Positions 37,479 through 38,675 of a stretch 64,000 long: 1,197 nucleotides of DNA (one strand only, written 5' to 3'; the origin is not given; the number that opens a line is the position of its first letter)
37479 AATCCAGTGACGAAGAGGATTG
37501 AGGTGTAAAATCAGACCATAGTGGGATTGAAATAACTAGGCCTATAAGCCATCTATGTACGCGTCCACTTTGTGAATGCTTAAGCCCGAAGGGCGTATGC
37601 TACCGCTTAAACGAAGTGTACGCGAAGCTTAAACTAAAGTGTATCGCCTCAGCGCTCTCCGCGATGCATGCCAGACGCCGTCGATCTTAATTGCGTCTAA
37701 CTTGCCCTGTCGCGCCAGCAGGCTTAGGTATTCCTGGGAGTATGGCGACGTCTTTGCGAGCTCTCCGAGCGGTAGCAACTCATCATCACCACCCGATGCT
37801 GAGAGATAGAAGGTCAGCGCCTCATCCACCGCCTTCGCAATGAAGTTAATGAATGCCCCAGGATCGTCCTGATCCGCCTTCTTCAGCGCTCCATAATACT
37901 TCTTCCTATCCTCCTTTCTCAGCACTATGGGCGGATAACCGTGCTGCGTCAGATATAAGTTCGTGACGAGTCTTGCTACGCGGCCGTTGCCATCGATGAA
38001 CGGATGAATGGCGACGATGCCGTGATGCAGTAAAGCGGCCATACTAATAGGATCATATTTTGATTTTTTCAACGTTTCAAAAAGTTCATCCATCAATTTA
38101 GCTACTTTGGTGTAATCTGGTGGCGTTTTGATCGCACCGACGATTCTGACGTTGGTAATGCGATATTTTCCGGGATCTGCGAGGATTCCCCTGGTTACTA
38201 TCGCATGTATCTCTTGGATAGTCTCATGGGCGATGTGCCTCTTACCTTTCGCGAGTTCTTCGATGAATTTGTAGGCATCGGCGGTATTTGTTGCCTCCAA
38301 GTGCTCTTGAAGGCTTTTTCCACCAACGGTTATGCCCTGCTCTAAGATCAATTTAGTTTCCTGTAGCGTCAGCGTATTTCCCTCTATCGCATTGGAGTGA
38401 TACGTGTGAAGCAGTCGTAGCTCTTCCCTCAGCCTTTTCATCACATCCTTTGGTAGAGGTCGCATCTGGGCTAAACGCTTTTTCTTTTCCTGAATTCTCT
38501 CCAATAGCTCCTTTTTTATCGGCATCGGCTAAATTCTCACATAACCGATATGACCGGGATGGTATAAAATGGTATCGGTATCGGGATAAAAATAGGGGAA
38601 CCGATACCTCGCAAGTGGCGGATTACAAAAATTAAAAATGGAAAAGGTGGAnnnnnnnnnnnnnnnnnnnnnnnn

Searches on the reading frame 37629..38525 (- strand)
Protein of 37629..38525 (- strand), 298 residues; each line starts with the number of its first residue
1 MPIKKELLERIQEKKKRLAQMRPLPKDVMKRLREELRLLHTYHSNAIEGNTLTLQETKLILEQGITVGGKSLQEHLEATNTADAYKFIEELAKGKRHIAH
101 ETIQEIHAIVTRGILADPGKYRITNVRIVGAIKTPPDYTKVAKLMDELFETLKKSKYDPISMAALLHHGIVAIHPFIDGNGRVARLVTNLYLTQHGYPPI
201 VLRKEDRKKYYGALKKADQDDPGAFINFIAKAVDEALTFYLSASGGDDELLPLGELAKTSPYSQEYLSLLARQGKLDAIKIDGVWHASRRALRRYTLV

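Call 12: search_protein_families(library=pfam, proteins=[window:37629-38525:-])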
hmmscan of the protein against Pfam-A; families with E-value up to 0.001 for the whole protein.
window:37629-38525:- (298 aa): 1 family
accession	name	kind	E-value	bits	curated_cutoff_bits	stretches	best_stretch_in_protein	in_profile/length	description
PF02661.23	Fic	-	9.3e-21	74.9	24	1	100-192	4-93/93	Fic/DOC family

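Call 49: find_homologous_proteins(query=window:37629-38525:-, max_evalue=1e-60)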
Query window:37629-38525:- (298 aa): 2947 proteins with E <= 1e-60 among 8000 candidates; the best 120 are listed.
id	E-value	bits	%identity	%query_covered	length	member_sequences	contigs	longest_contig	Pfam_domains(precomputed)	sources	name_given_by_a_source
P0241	4.7e-192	655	100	100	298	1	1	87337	PF02661.24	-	-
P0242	1.1e-168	578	89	99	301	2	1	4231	PF02661.24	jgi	-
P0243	4.5e-167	573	88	98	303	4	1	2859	PF02661.24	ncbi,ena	-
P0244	1.2e-154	532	88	92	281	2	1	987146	PF02661.24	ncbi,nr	ncbi:MAG: Fic family protein [Methanosarcinales archaeon]|nr:MAG: Fic family protein [Methanosarcina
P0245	2.3e-141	488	74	98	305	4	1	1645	PF02661.24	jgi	-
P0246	2.7e-133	462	72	97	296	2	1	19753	PF02661.24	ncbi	-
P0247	9.8e-131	454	68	98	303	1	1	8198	PF02661.24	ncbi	-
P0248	1.5e-130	453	69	97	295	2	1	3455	PF02661.24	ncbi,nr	ncbi:MAG TPA: Fic family protein [Methanocellales archaeon]|nr:Fic family protein [Methanocellales a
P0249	3.3e-122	426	67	98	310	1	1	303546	PF02661.24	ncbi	-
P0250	5.4e-122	425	67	98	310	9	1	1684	PF02661.24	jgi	jgi:Fic family protein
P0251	7.4e-122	424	67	98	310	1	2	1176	PF02661.24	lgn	-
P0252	2.6e-121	423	64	98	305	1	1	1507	PF02661.24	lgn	-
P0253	5.2e-121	422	68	99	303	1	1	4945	PF02661.24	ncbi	-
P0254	5.3e-121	422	66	98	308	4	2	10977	PF02661.24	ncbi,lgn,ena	-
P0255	5.4e-121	422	66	96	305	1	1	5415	PF02661.24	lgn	-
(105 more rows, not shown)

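Call 51: find_encoding_contigs(protein=P0244, flank=10000, max_places=3)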
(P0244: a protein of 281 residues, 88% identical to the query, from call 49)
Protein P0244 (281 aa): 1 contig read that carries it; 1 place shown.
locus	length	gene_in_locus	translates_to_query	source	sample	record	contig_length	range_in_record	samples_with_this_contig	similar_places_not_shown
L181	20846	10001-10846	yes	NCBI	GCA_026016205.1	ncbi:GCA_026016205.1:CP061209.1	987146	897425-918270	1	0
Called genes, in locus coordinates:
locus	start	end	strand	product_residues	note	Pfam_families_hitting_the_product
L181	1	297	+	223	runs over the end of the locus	PF00154:RecA_N, PF06745:ATPase, PF08423:Rad51, PF13481:AAA_25, PF05707:Zot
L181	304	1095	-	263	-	PF01678:DAP_epimerase, PF05544:Pro_racemase (faint), PF01678:DAP_epimerase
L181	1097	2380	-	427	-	PF00278:Orn_DAP_Arg_deC, PF01168:Ala_racemase_N, PF02784:Orn_Arg_deC_N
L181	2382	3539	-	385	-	PF00155:Aminotran_1_2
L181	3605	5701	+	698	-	PF00270:DEAD, PF04851:ResIII, PF22527:DEXQc_Suv3, PF00271:Helicase_C, PF20470:HTH_61, PF21280:Helicase_dom4_arc, PF14520:HHH_5 (weak)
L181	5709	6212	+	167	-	PF08617:CGI-121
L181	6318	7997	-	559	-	PF00920:ILVD_EDD_N, PF24877:ILV_EDD_C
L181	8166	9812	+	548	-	PF00118:Cpn60_TCP1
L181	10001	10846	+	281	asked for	PF02661:Fic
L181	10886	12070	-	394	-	PF04055:Radical_SAM, PF13353:Fer4_12 (weak), PF13186:SPASM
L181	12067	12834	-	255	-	PF02602:HEM4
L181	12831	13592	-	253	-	PF00590:TP_methylase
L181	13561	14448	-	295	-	PF01379:Porphobil_deam, PF03900:Porphobil_deamC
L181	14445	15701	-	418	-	PF00202:Aminotran_3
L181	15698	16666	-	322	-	PF00490:ALAD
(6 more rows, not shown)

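Call 52: find_encoding_contigs(protein=P0242, flank=5000, max_places=3)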
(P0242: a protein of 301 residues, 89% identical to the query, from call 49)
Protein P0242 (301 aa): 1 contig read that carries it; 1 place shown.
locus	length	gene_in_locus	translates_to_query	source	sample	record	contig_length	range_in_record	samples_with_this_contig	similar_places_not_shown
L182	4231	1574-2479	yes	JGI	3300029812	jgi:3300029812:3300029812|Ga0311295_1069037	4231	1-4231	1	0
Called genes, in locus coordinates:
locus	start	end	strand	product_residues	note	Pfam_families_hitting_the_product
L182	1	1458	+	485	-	?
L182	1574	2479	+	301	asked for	PF02661:Fic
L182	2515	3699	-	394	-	PF04055:Radical_SAM, PF13353:Fer4_12 (weak), PF13186:SPASM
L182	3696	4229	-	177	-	PF02602:HEM4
